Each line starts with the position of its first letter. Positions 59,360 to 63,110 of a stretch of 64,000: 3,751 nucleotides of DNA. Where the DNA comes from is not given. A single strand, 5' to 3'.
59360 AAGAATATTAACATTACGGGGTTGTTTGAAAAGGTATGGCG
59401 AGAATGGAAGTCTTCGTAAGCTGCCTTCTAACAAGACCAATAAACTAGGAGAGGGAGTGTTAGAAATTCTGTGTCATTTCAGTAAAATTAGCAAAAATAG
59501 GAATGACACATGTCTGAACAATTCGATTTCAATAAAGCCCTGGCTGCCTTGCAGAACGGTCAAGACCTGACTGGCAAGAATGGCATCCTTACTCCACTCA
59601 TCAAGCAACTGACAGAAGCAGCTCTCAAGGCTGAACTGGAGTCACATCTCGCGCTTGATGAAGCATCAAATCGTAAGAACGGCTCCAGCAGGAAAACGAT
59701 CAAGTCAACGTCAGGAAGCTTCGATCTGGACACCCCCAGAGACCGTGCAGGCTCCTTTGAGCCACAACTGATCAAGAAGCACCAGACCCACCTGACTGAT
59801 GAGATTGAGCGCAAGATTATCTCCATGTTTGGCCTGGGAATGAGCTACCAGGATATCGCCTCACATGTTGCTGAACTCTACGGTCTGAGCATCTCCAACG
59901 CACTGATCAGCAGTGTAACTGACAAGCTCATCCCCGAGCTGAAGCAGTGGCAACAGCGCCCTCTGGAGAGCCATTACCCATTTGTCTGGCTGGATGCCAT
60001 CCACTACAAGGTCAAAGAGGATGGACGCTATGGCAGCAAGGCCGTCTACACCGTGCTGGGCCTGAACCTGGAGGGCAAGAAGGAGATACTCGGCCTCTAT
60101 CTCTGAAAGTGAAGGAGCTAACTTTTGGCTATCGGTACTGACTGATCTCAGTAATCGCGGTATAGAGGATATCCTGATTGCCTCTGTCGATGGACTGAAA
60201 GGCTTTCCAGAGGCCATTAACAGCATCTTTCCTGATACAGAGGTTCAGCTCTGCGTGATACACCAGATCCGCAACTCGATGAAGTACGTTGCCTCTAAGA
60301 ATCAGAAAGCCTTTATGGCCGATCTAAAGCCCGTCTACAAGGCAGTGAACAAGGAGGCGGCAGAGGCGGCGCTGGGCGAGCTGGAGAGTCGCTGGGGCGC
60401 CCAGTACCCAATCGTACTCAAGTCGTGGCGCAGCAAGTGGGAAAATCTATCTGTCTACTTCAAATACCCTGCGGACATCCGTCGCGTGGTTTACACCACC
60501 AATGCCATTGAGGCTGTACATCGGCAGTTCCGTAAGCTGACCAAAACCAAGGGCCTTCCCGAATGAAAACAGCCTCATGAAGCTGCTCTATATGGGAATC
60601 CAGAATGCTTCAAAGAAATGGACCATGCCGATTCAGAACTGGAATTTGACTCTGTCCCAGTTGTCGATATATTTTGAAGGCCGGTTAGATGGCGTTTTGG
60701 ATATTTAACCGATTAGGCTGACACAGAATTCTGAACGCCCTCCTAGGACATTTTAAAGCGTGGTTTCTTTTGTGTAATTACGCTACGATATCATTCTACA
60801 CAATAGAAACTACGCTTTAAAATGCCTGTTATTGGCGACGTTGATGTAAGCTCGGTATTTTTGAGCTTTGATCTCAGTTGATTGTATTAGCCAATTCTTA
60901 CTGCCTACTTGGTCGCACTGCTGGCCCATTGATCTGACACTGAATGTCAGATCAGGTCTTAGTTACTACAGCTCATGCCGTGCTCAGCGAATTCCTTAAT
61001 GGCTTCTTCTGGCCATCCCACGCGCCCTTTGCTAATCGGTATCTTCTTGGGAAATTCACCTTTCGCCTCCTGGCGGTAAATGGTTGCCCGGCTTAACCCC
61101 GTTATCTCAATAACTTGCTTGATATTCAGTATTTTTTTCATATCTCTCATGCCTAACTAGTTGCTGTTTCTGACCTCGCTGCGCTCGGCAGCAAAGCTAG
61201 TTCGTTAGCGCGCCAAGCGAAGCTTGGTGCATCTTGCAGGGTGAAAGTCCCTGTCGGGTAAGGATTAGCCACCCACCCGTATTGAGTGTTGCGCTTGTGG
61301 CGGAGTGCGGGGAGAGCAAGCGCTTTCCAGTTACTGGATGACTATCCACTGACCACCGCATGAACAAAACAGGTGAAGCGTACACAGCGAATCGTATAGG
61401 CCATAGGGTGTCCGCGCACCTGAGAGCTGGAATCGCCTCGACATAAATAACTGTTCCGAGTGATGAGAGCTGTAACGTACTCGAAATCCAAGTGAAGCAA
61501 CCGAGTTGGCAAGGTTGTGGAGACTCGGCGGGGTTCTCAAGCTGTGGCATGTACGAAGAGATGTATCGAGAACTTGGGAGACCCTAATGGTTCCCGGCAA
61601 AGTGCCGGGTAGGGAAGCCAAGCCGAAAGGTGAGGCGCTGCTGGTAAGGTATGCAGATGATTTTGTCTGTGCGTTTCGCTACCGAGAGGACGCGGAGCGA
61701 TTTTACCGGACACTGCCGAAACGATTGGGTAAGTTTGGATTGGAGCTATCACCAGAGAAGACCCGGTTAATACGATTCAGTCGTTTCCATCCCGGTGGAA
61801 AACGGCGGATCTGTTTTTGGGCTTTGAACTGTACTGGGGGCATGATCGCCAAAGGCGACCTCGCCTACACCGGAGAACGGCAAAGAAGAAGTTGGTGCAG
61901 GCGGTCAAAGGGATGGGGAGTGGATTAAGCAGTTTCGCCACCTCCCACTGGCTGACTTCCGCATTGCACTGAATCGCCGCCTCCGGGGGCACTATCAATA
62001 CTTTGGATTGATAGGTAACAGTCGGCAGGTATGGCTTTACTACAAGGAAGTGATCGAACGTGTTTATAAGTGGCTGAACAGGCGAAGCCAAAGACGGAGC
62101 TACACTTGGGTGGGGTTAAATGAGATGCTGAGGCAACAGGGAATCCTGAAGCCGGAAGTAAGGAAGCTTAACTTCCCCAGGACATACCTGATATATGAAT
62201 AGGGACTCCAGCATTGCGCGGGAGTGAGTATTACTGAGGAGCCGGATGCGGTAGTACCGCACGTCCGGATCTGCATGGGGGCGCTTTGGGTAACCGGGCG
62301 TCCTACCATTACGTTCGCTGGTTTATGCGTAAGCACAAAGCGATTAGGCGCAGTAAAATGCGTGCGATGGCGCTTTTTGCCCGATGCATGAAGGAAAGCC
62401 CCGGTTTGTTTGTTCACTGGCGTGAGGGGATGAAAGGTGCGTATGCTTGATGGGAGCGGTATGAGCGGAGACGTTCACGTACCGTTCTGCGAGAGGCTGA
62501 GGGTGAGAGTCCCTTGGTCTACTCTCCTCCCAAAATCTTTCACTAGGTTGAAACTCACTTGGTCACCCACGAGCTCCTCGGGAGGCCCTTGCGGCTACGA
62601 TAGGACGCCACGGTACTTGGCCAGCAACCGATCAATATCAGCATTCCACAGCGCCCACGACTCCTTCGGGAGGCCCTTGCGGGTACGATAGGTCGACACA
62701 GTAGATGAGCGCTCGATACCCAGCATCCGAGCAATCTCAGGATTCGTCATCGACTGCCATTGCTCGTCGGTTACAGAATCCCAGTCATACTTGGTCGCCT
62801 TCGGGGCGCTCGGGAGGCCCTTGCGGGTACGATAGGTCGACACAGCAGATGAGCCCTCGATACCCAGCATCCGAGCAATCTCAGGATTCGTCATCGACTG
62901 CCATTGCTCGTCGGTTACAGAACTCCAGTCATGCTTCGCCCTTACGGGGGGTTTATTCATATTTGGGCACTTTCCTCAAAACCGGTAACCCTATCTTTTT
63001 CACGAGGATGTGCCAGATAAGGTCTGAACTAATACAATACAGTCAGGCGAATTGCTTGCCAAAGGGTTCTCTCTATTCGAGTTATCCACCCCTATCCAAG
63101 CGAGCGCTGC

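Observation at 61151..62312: Non-IIC group II intron inserted in the top strand of an attC R' core, with a matching EBS1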

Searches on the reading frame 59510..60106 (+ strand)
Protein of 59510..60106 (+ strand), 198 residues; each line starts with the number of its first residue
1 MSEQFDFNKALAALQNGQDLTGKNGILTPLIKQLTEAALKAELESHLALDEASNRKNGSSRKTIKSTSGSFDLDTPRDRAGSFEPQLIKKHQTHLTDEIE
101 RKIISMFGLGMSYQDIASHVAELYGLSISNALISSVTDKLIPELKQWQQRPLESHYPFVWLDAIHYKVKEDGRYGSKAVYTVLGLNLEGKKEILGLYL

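Call 12: search_protein_families(library=ncbifam, proteins=[window:59510-60106:+], max_evalue=0.01)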
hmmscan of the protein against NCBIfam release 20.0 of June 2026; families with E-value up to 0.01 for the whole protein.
window:59510-60106:+ (198 aa): 3 families
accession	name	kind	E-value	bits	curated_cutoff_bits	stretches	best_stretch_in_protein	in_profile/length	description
NF033543.2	transpos_IS256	equivalog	3.6e-51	174.1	150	1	40-197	6-161/338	IS256 family transposase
NF041731.2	transpos_ISH6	equivalog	1.5e-07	30.6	240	1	3-196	11-211/414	ISH6 family transposase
NF033572.1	transpos_ISKra4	equivalog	0.0037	16.4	205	1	34-150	39-168/422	ISKra4 family transposase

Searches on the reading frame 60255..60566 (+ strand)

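Call 12: search_protein_families(library=ncbifam, proteins=[window:60255-60566:+], max_evalue=0.01)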
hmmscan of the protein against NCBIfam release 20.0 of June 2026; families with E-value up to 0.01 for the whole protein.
window:60255-60566:+ (103 aa): 1 family
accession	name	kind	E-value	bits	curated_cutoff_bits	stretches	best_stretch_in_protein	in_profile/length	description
NF033543.2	transpos_IS256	equivalog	3.2e-32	111.8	150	1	2-100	216-318/338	IS256 family transposase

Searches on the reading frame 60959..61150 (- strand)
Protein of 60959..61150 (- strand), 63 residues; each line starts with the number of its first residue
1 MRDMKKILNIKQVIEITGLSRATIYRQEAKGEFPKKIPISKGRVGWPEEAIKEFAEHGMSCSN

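Call 9: search_protein_families(library=pfam, proteins=[window:60959-61150:-], max_evalue=0.01)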
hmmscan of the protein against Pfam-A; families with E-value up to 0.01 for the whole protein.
window:60959-61150:- (63 aa): 3 families
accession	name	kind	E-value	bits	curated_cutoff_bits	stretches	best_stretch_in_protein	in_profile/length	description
PF05930.18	Phage_AlpA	-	1.4e-13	50.9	21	1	6-53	2-49/51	Prophage CP4-57 regulatory protein (AlpA)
PF12728.13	HTH_17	-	1.2e-05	25.9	27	1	8-56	2-48/51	Helix-turn-helix domain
PF02796.21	HTH_7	-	0.0005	20.6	23.8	1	10-26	24-40/45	Helix-turn-helix domain of resolvase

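Call 50: find_encoding_contigs(protein=window:60959-61150:-, flank=3000, max_places=8)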
Protein window:60959-61150:- (63 aa): no gene with exactly this product is on record in the collection.

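Call 51: find_encoding_contigs(protein=window:60962-61141:-, flank=3000, max_places=8)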
Protein seq(60 aa) (60 aa): no gene with exactly this product is on record in the collection.

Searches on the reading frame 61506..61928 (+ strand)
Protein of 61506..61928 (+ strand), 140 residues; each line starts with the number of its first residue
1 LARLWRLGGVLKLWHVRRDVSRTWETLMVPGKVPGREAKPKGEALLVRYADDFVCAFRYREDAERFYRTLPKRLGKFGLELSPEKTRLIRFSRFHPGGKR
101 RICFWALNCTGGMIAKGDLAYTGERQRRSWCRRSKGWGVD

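Call 12: search_protein_families(library=ncbifam, proteins=[window:61506-61928:+], max_evalue=0.01)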
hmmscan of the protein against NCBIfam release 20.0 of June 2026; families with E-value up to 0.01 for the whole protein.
window:61506-61928:+ (140 aa): 3 families
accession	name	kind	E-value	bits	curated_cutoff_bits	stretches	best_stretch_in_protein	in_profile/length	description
TIGR04416.1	group_II_RT_mat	equivalog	1.3e-11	44.2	300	1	42-92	206-255/353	group II intron reverse transcriptase/maturase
NF041749.1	Drt4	equivalog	1.2e-06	27.8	450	1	47-89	225-267/489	antiviral reverse transcriptase Drt4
NF041746.1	Drt2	equivalog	0.0072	15.5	390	1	43-93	254-303/416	antiviral reverse transcriptase Drt2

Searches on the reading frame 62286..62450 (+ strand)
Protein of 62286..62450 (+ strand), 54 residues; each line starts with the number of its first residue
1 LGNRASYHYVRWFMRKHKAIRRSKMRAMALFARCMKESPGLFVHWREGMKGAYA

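Call 12: search_protein_families(library=ncbifam, proteins=[window:62286-62450:+], max_evalue=0.01)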
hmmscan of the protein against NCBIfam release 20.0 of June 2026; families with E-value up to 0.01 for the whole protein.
window:62286-62450:+ (54 aa): 0 families

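Call 40: search_dna_similar(query=window:62313-62447:+, collection=plasmids, mode=protein, max_evalue=0.001, max_rows=15)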
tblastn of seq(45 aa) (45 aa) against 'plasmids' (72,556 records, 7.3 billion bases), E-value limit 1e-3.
Records with a match: 7; places in all: 7; records where one place covers at least 80% of the query: 7.
Best place of each record, by identity: <60% 7.
By first word of the organism name: Marinobacter 2; Methylobacter 1; Neochlamydia 1; Legionella 1; Escherichia 1; Candidatus 1.
By predicted mobility (MOB-suite, as given by PLSDB): non-mobilizable 4; conjugative 3.
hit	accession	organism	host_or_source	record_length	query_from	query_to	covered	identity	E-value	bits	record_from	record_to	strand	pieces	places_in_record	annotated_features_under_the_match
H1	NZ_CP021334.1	Marinobacter salarius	pure culture,Lava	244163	1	45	100%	48.9%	2e-5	45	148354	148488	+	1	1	ltrA: group II intron reverse transcriptase/maturase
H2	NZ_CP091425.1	Methylobacter sp. YRD-M1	isolate,wetland soil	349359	1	45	100%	48.9%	2e-5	45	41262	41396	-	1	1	ltrA: group II intron reverse transcriptase/maturase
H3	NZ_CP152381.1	Marinobacter sp. SBY-1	mixed culture,aerobic biological filter ...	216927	1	45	100%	48.9%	2e-5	45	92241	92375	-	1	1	none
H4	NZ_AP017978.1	Neochlamydia sp. S13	-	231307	1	45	100%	44.4%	5e-6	47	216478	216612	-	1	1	group II intron maturase-specific domain-containing protein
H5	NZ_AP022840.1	Legionella antarctica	-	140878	3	43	91%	48.8%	6e-5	44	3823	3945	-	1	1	group II intron maturase-specific domain-containing protein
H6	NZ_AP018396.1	Escherichia coli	Homo sapiens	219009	1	45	100%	40.0%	4e-4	42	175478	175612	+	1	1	ltrA: group II intron reverse transcriptase/maturase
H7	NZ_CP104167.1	Candidatus Megaera polyxenophila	Cryptomonas gyropyrenoidosa SAG ...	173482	1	45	100%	40.0%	5e-4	42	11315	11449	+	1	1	none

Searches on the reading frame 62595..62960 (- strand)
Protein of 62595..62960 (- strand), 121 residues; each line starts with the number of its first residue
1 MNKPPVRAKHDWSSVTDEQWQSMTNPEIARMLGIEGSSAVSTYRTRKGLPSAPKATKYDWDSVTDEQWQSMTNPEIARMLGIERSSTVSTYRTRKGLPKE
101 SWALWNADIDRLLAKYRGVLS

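Call 9: search_protein_families(library=pfam, proteins=[window:62595-62960:-], max_evalue=0.01)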
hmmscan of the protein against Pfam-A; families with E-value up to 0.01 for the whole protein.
window:62595-62960:- (121 aa): 9 families
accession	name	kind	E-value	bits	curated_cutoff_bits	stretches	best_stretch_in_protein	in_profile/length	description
PF06056.18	Terminase_5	-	7.4e-06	26.3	20.3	0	68-94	11-36/58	Putative ATPase subunit of terminase (gpP-like)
PF12728.13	HTH_17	-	1.9e-05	25.3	27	0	71-98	2-28/51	Helix-turn-helix domain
PF15494.11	SRCR_2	-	9.5e-05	23.4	27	0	57-98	13-54/99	Scavenger receptor cysteine-rich domain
PF08281.18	Sigma70_r4_2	-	0.00043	20.3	25.7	0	68-85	24-41/54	Sigma-70, region 4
PF00530.23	SRCR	-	0.00086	20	26.1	0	7-43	14-50/100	Scavenger receptor cysteine-rich domain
PF09339.16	HTH_IclR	-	0.001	19.2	22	0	69-87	17-35/52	IclR helix-turn-helix domain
PF00196.25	GerE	-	0.0031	17.6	23.5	0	71-94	18-40/57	Bacterial regulatory proteins, luxR family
PF13384.12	HTH_23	-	0.0051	17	24.6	0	70-88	17-35/50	Homeodomain-like domain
PF13412.12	HTH_24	-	0.0059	16.6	21.9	0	71-85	18-32/48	Winged helix-turn-helix DNA-binding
